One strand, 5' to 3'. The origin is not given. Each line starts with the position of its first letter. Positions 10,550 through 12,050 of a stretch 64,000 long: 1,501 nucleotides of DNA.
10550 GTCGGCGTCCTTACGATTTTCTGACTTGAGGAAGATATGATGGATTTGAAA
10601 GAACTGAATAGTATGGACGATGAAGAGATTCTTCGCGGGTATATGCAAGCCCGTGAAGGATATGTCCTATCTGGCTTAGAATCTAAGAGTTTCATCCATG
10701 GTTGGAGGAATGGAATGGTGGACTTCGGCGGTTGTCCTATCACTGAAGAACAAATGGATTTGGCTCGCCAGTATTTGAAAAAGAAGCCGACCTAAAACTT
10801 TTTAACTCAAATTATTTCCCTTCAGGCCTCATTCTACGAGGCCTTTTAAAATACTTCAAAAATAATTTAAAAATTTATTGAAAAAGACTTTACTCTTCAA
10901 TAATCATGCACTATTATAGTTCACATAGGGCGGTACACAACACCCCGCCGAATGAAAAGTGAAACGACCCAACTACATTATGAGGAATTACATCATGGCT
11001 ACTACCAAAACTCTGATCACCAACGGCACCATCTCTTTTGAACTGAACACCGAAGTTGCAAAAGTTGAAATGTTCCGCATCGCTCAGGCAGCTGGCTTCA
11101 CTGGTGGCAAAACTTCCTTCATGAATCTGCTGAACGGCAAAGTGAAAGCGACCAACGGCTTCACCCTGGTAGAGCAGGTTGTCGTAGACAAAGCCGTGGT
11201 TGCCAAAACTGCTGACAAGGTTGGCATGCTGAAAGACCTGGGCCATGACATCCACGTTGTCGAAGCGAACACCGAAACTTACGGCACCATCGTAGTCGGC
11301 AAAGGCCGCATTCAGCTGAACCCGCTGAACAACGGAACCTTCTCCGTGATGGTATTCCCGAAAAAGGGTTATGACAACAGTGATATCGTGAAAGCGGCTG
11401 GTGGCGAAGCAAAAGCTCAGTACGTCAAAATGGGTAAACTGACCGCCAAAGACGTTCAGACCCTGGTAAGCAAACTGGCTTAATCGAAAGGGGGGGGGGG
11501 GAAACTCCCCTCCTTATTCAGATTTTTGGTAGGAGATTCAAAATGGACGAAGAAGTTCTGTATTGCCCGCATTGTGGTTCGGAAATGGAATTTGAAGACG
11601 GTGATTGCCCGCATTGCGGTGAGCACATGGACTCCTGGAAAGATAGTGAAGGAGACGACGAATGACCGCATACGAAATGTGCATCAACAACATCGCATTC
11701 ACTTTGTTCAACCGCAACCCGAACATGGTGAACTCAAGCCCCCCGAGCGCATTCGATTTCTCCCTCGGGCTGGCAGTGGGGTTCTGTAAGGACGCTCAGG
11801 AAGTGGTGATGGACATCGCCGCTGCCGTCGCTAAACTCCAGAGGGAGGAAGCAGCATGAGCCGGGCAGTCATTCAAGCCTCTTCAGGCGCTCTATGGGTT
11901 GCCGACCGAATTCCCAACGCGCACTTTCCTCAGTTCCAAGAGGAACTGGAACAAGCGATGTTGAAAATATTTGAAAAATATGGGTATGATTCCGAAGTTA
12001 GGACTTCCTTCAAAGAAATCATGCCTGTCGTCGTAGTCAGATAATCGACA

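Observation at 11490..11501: Twelve-nucleotide poly-G tract immediately after a highly expressed gene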

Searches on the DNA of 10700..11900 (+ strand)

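Call 3: search_dna_similar(query=window:10800-11900:+, collection=phages, mode=near, max_rows=60)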
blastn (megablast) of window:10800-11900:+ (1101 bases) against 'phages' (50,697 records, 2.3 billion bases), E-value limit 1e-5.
Records with a match: 270; places in all: 273; records where one place covers at least 80% of the query: 18.
Best place of each record, by identity: 95-99% 85; 90-95% 100; 80-90% 72; 60-80% 13.
By first word of the organism name: Salmonella 163; Klebsiella 45; Escherichia 28; Dickeya 19; Shigella 6; Enterobacter 3; Serratia 3; Pseudomonas 1; Enterococcus 1; Yersinia 1.
By host as written in the record: - 34; Salmonella enterica 26; Salmonella enterica subsp. enterica serovar Enteritidis PT1 21; Klebsiella pneumoniae 19; Salmonella enterica subsp. enterica serovar Typhimurium 14; Escherichia coli O157:H7 11; Dickeya solani 11; Salmonella sp. 10; and 72 more.
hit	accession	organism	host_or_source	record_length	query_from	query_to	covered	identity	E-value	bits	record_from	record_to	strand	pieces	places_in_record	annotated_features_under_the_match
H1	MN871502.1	Salmonella phage SeHz-1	Salmonella enterica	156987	1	1101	100%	97.3%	0e+0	1864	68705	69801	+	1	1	record has no annotation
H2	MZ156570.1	Salmonella phage Liang dang 541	Salmonella enterica subsp. enterica ...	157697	1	1101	100%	97.2%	0e+0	1858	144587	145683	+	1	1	record has no annotation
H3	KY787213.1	Salmonella phage BSP101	Salmonella enterica serovar typhimurium ...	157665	1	1101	100%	97.0%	0e+0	1845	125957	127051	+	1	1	hypothetical protein (x4)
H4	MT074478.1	Salmonella phage moki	Salmonella enterica subsp. enterica ...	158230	1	1101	100%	97.0%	0e+0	1845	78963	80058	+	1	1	hypothetical protein (x4)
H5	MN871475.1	Pseudomonas phage Pa-sanjiao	Pseudomonas aeruginosa PAO1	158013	1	1101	100%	97.0%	0e+0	1845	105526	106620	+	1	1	record has no annotation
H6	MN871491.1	Salmonella phage Se-B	Salmonella enterica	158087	1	1101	100%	97.0%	0e+0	1845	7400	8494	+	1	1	record has no annotation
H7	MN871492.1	Salmonella phage Se-D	Salmonella enterica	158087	1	1101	100%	97.0%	0e+0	1845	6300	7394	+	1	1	record has no annotation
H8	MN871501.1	Salmonella phage Se-U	Salmonella enterica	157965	1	1101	100%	97.0%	0e+0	1845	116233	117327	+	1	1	record has no annotation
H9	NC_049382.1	Salmonella phage BSP101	Salmonella enterica serovar typhimurium ...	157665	1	1101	100%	97.0%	0e+0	1845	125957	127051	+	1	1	hypothetical protein (x4)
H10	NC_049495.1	Salmonella phage Se-B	Salmonella enterica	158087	1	1101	100%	97.0%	0e+0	1845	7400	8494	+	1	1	hypothetical protein (x4)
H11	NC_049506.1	Salmonella phage moki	Salmonella enterica subsp. enterica ...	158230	1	1101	100%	97.0%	0e+0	1845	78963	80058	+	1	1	hypothetical protein (x4)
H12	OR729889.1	Salmonella phage vB_SenAc-pSK20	Salmonella enterica subsp. enterica ...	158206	1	1101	100%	97.0%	0e+0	1845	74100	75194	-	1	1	hypothetical protein (x4)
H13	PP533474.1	Salmonella phage vB_SalM-ps4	Salmonella enterica subsp. enterica ...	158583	1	1101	100%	97.0%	0e+0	1845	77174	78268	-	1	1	hypothetical protein (x4)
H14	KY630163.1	Salmonella phage S8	Salmonella gallinarum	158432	1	1101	100%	96.9%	0e+0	1840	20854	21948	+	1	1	hypothetical protein (x4)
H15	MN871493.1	Salmonella phage Se-E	Salmonella enterica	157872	1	1101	100%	96.4%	0e+0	1807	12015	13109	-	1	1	record has no annotation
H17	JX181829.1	Salmonella phage SKML-39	mixed Maryland water samples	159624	18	1101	87%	92.6%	0e+0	1370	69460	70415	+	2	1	hypothetical protein (x3)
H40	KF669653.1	Salmonella phage Marshall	Salmonella enteritidis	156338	1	739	67%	91.6%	0e+0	1018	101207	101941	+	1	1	hypothetical protein | ribosome_binding_site (x2)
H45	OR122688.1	Salmonella phage vB_SenM-AKM_ssTn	Salmonella sp.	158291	1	739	67%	91.5%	0e+0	1013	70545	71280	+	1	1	hypothetical protein | terminator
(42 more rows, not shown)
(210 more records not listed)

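Call 6: get_annotated_region(hit=H1, flank=300)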
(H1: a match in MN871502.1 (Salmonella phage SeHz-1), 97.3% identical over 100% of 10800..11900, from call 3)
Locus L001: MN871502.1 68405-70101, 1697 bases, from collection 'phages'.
description: UNVERIFIED_ORG: Salmonella phage SeHz-1, complete genome.
organism: Salmonella phage SeHz-1 (NCBI taxid 2698912)
taxonomy: Viruses; Duplodnaviria; Heunggongvirae; Uroviricota; Caudoviricetes; Ackermannviridae; Cvivirinae; Kuttervirus; Kuttervirus SeB
host: Salmonella enterica; source: sea water; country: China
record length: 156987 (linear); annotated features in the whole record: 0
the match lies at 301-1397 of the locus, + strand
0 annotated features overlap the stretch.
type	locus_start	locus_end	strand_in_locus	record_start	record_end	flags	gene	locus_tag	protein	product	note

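Call 7: get_annotated_region(hit=H3, flank=300)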
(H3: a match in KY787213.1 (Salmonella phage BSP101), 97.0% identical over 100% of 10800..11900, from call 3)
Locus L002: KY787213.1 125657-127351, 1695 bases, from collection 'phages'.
description: Salmonella phage BSP101, complete genome.
organism: Salmonella phage BSP101 (NCBI taxid 1958914)
taxonomy: Viruses; Duplodnaviria; Heunggongvirae; Uroviricota; Caudoviricetes; Ackermannviridae; Cvivirinae; Kuttervirus; Kuttervirus BSP101
host: Salmonella enterica serovar typhimurium LT2C; source: -; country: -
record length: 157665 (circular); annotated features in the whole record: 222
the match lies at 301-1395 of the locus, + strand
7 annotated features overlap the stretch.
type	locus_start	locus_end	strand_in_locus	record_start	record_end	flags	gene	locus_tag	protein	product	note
CDS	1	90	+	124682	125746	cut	-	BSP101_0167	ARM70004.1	DNA primase subunit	-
CDS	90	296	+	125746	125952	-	-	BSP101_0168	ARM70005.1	hypothetical protein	-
CDS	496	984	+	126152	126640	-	-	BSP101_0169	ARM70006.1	hypothetical protein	-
CDS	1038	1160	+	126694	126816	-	-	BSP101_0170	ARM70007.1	hypothetical protein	-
CDS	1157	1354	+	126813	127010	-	-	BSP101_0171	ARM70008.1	hypothetical protein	-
CDS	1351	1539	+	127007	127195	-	-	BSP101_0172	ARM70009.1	hypothetical protein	-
CDS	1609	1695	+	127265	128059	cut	-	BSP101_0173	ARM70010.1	peptidoglycan binding protein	-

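Call 8: get_annotated_region(hit=H4, flank=300)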
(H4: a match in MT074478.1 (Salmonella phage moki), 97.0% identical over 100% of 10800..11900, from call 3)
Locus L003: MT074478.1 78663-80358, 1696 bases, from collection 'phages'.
description: Salmonella phage moki, complete genome.
organism: Salmonella phage moki (NCBI taxid 2713306)
taxonomy: Viruses; Duplodnaviria; Heunggongvirae; Uroviricota; Caudoviricetes; Ackermannviridae; Cvivirinae; Kuttervirus; Kuttervirus moki
host: Salmonella enterica subsp. enterica serovar Enteritidis PT1; source: wastewater; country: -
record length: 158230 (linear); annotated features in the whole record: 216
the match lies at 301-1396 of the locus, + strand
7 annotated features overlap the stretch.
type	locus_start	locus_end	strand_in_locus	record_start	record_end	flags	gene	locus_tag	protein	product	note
CDS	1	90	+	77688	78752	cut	-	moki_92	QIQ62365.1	DNA primase subunit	PVOGs: VOG4551; DNA primase subunit [Serratia phage phiMAM1]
CDS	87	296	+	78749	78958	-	-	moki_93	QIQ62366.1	hypothetical protein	PVOGs: VOG4906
CDS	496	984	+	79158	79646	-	-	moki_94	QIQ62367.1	hypothetical protein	PVOGs: VOG3086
CDS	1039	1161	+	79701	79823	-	-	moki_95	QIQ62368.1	hypothetical protein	-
CDS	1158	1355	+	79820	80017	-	-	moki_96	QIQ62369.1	hypothetical protein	-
CDS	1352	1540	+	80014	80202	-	-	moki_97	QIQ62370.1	hypothetical protein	PVOGs: VOG3153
CDS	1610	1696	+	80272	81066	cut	-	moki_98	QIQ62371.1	peptidoglycan binding protein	peptidoglycan binding protein [Serratia phage phiMAM1]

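Call 9: get_annotated_region(hit=H17, flank=300)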
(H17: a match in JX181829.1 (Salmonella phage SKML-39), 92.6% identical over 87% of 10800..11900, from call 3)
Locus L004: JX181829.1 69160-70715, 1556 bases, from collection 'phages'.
description: Salmonella phage SKML-39, complete genome.
organism: Salmonella phage SKML-39 (NCBI taxid 1204528)
taxonomy: Viruses; Duplodnaviria; Heunggongvirae; Uroviricota; Caudoviricetes; Ackermannviridae; Aglimvirinae; Agtrevirus; Agtrevirus SKML39
host: -; source: mixed Maryland water samples; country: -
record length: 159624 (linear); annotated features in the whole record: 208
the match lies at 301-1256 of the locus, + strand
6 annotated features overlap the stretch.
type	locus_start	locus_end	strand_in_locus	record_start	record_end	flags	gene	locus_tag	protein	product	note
CDS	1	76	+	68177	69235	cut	-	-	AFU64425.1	DNA primase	-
CDS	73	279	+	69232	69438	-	-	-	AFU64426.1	hypothetical protein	-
CDS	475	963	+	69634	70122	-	-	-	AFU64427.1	hypothetical protein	-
CDS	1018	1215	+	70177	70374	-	-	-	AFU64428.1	hypothetical protein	-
CDS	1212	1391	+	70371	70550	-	-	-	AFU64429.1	hypothetical protein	-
CDS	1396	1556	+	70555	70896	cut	-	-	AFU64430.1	hypothetical protein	-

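Call 10: get_annotated_region(hit=H45, flank=600)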
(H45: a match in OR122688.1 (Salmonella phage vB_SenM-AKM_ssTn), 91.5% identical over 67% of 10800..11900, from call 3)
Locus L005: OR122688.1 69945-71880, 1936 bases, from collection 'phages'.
description: Salmonella phage vB_SenM-AKM_ssTn, complete genome.
organism: Salmonella phage vB_SenM-AKM_ssTn (NCBI taxid 3053881)
taxonomy: Viruses; Duplodnaviria; Heunggongvirae; Uroviricota; Caudoviricetes; Ackermannviridae; Cvivirinae; Kuttervirus
host: Salmonella sp.; source: wastewater; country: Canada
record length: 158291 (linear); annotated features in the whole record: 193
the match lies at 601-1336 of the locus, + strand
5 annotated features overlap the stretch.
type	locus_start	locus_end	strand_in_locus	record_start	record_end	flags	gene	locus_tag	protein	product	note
CDS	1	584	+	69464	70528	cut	-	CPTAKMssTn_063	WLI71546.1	DNA primase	-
CDS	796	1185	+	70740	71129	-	-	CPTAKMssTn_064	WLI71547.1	hypothetical protein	-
regulatory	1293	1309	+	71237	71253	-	-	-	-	terminator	-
regulatory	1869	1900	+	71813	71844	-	-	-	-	terminator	-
CDS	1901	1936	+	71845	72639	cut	-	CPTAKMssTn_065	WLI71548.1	N-acetylmuramidase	-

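Call 11: get_annotated_region(hit=H40, flank=600)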
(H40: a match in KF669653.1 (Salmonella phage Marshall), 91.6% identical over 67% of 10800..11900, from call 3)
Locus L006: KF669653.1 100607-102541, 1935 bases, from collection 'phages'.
description: Salmonella phage Marshall, complete genome.
organism: Salmonella phage Marshall (NCBI taxid 1406794)
taxonomy: Viruses; Duplodnaviria; Heunggongvirae; Uroviricota; Caudoviricetes; Ackermannviridae; Cvivirinae; Kuttervirus; Kuttervirus marshall
host: Salmonella enteritidis; source: -; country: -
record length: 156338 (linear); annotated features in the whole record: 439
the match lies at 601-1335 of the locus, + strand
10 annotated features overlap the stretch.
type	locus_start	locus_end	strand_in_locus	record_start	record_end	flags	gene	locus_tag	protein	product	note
CDS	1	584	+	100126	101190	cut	-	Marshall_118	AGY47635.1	DNA primase subunit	-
regulatory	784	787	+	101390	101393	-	-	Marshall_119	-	ribosome_binding_site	-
CDS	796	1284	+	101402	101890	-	-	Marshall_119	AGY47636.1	hypothetical protein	-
regulatory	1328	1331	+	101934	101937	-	-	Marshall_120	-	ribosome_binding_site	-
CDS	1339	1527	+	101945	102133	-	-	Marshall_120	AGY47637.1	hypothetical protein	-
regulatory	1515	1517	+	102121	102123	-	-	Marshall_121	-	ribosome_binding_site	-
CDS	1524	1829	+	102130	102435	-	-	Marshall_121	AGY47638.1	hypothetical protein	-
regulatory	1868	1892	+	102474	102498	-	-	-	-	terminator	-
regulatory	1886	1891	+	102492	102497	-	-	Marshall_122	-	ribosome_binding_site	-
CDS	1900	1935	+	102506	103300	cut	-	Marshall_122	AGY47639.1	endolysin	peptidoglycan-binding domain containing protein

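Call 22: search_dna_similar(query=window:11250-11545:+, collection=phages, mode=distant, max_rows=60, rows=spread)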
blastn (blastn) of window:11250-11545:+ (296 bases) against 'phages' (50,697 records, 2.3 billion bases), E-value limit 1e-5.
Records with a match: 272; places in all: 272; records where one place covers at least 80% of the query: 223.
Best place of each record, by identity: 90-95% 22; 80-90% 236; 60-80% 14.
By first word of the organism name: Salmonella 162; Klebsiella 44; Escherichia 28; Dickeya 19; Serratia 7; Shigella 6; Enterobacter 3; Pseudomonas 1; Yersinia 1; Enterococcus 1.
By host as written in the record: - 32; Salmonella enterica 26; Salmonella enterica subsp. enterica serovar Enteritidis PT1 21; Klebsiella pneumoniae 19; Salmonella enterica subsp. enterica serovar Typhimurium 14; Escherichia coli O157:H7 11; Dickeya solani 11; Salmonella sp. 10; and 73 more.
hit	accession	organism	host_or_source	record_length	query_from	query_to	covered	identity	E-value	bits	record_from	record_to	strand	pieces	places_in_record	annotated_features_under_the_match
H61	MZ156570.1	Salmonella phage Liang dang 541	Salmonella enterica subsp. enterica ...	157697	1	296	100%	93.9%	5e-125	453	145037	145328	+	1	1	record has no annotation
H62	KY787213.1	Salmonella phage BSP101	Salmonella enterica serovar typhimurium ...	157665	1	296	100%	93.2%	7e-123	445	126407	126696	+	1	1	hypothetical protein (x2)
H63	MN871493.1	Salmonella phage Se-E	Salmonella enterica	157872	1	296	100%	93.2%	7e-123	445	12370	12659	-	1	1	record has no annotation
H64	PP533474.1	Salmonella phage vB_SalM-ps4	Salmonella enterica subsp. enterica ...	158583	1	296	100%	93.2%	7e-123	445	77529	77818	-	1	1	hypothetical protein (x2)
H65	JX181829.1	Salmonella phage SKML-39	mixed Maryland water samples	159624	1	286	97%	90.9%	9e-109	398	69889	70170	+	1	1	hypothetical protein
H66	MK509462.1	Shigella phage MK-13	Shigella boydii type 1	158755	1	287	97%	89.9%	2e-105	387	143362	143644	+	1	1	hypothetical protein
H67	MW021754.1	Salmonella phage FrontPhageNews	Salmonella enterica serovar Typhimurium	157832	1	287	97%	89.2%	1e-100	370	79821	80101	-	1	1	hypothetical protein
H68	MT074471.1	Salmonella phage allotria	Salmonella enterica subsp. enterica ...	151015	1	287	97%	88.2%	7e-98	362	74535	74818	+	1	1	hypothetical protein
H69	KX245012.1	Salmonella phage GG32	Salmonella enterica serovar Typhimurium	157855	1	287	97%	88.2%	2e-97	360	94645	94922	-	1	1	hypothetical protein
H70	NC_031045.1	Salmonella phage GG32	Salmonella enterica serovar Typhimurium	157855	1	287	97%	88.2%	2e-97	360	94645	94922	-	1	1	hypothetical protein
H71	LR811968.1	Salmonella phage Se_EM4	-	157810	1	287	97%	87.5%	1e-94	351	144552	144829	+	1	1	hypothetical protein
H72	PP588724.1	Salmonella phage STP-4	Salmonella enterica subsp. enterica ...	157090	1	287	97%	87.5%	1e-94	351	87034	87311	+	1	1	hypothetical protein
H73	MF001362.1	Salmonella phage SP1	Salmonella enterica subsp. enterica ...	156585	1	287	97%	87.1%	1e-93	347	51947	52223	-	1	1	hypothetical protein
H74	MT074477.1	Salmonella phage barely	Salmonella enterica subsp. enterica ...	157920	1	287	97%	87.1%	1e-93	347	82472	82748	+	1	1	hypothetical protein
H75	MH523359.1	Salmonella phage vB_SalM-LPST94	Salmonella enterica subsp. enterica ...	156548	1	287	97%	87.1%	1e-93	347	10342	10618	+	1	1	hypothetical protein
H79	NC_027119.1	Salmonella phage Det7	Salmonella enterica serovar Typhimurium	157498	1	287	97%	87.1%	1e-93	347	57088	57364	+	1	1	79: hypothetical protein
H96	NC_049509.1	Salmonella phage P46FS4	-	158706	1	289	98%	84.0%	3e-83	313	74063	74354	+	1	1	hypothetical protein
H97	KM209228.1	Dickeya phage phiD3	Pectobacterium sp. and Dickeya sp.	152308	1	289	98%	82.9%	7e-79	299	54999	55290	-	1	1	hypothetical protein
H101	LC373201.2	Enterobacter phage EspM4VN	Enterobacter asburiae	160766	1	289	98%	82.3%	3e-76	290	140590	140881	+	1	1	hypothetical protein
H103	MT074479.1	Salmonella phage pertopsoe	Salmonella enterica subsp. enterica ...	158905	1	287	97%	81.9%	2e-73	281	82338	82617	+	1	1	hypothetical protein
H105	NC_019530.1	Salmonella typhimurium phage PhiSH19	Salmonella typhimurium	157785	1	287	97%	81.9%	8e-72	276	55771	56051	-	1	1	hypothetical protein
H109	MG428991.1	Klebsiella phage May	Klebsiella pneumoniae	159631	1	267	90%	76.9%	2e-47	195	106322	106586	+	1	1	hypothetical protein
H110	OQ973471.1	Escherichia phage AV101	Escherichia coli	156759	1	236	80%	86.9%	4e-75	287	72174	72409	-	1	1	hypothetical protein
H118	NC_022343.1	Klebsiella phage 0507-KN2-1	-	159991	1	194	66%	84.0%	3e-52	211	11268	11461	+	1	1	hypothetical protein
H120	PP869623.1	Serratia phage Kevin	Serratia sp.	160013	4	108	35%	77.1%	9e-14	82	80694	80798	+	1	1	hypothetical protein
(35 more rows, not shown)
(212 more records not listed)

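Call 24: get_annotated_region(hit=H61, flank=150)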
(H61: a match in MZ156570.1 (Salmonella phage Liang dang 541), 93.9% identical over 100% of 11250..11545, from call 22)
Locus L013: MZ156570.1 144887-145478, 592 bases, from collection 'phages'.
description: UNVERIFIED: Salmonella phage Liang dang 541, complete genome.
organism: Salmonella phage Liang dang 541 (NCBI taxid 2835949)
taxonomy: Viruses; Duplodnaviria; Heunggongvirae; Uroviricota; Caudoviricetes; Ackermannviridae; Cvivirinae; Kuttervirus
host: Salmonella enterica subsp. enterica serovar Typhimurium; source: sewage; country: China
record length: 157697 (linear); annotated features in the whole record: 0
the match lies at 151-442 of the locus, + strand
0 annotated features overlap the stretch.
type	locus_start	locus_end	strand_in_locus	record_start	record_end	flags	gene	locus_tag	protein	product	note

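Call 25: get_annotated_region(hit=H68, flank=150)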
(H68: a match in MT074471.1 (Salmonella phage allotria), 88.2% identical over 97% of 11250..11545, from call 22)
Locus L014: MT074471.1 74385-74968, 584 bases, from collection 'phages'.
description: Salmonella phage allotria, complete genome.
organism: Salmonella phage allotria (NCBI taxid 2713274)
taxonomy: Viruses; Duplodnaviria; Heunggongvirae; Uroviricota; Caudoviricetes; Ackermannviridae; Cvivirinae; Kuttervirus; Kuttervirus allotria
host: Salmonella enterica subsp. enterica serovar Enteritidis PT1; source: wastewater; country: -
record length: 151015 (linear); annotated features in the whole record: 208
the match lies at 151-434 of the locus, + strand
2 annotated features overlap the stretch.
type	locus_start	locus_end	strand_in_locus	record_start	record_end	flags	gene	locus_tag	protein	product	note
CDS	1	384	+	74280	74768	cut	-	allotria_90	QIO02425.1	hypothetical protein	PVOGs: VOG3086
CDS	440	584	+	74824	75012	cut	-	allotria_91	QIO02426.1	hypothetical protein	PVOGs: VOG3153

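Call 26: get_annotated_region(hit=H69, flank=150)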
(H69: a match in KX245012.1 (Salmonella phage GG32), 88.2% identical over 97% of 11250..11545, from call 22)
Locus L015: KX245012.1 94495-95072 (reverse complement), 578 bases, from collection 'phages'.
description: Salmonella phage GG32, complete genome.
organism: Salmonella phage GG32 (NCBI taxid 1868169)
taxonomy: Viruses; Duplodnaviria; Heunggongvirae; Uroviricota; Caudoviricetes; Ackermannviridae; Cvivirinae; Kuttervirus; Kuttervirus GG32
host: Salmonella enterica serovar Typhimurium; source: -; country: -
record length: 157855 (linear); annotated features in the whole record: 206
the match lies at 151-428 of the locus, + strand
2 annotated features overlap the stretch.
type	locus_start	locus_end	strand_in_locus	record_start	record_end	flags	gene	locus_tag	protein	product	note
CDS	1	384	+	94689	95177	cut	-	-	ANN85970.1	hypothetical protein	-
CDS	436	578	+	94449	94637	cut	-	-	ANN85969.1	hypothetical protein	-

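Call 27: get_annotated_region(hit=H79, flank=150)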
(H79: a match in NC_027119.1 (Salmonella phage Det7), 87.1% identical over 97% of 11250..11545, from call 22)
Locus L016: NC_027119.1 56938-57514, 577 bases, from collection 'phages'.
description: Salmonella phage Det7, complete genome.
organism: Salmonella phage Det7 (NCBI taxid 454798)
taxonomy: Viruses; Duplodnaviria; Heunggongvirae; Uroviricota; Caudoviricetes; Ackermannviridae; Cvivirinae; Kuttervirus; Kuttervirus Det7
host: Salmonella enterica serovar Typhimurium; source: -; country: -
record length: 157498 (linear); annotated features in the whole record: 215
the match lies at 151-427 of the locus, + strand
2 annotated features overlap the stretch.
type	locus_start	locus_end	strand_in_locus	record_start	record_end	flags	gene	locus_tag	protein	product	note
CDS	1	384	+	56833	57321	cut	79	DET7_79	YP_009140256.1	hypothetical protein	-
CDS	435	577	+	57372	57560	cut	80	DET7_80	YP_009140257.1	hypothetical protein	-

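Call 28: get_annotated_region(hit=H96, flank=150)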
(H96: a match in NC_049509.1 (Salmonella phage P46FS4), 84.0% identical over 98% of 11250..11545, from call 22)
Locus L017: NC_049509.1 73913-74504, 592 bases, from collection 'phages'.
description: Salmonella phage P46FS4, complete genome.
organism: Salmonella phage P46FS4 (NCBI taxid 2712940)
taxonomy: Viruses; Duplodnaviria; Heunggongvirae; Uroviricota; Caudoviricetes; Ackermannviridae; Aglimvirinae; Agtrevirus; Agtrevirus P46FS4
host: -; source: -; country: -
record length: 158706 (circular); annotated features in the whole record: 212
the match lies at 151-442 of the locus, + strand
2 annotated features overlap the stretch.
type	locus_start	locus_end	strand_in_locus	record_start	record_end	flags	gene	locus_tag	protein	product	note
CDS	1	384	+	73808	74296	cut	-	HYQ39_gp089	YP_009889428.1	hypothetical protein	ORF89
CDS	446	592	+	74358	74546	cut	-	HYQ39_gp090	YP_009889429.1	hypothetical protein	ORF90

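Call 29: get_annotated_region(hit=H97, flank=150)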
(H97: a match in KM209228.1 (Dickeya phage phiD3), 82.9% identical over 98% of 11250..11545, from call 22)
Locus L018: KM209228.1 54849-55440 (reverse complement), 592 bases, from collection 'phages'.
description: Dickeya phage phiD3, complete genome.
organism: Dickeya phage phiD3 (NCBI taxid 1542131)
taxonomy: Viruses; Duplodnaviria; Heunggongvirae; Uroviricota; Caudoviricetes; Ackermannviridae; Aglimvirinae; Limestonevirus; Limestonevirus limestone
host: Pectobacterium sp. and Dickeya sp.; source: potato rhizosphere; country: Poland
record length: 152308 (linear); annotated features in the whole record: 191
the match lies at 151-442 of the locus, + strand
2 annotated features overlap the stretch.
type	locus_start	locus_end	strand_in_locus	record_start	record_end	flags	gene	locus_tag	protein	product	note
CDS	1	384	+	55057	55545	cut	-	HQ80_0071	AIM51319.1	hypothetical protein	-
CDS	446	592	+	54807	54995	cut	-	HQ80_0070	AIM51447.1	hypothetical protein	-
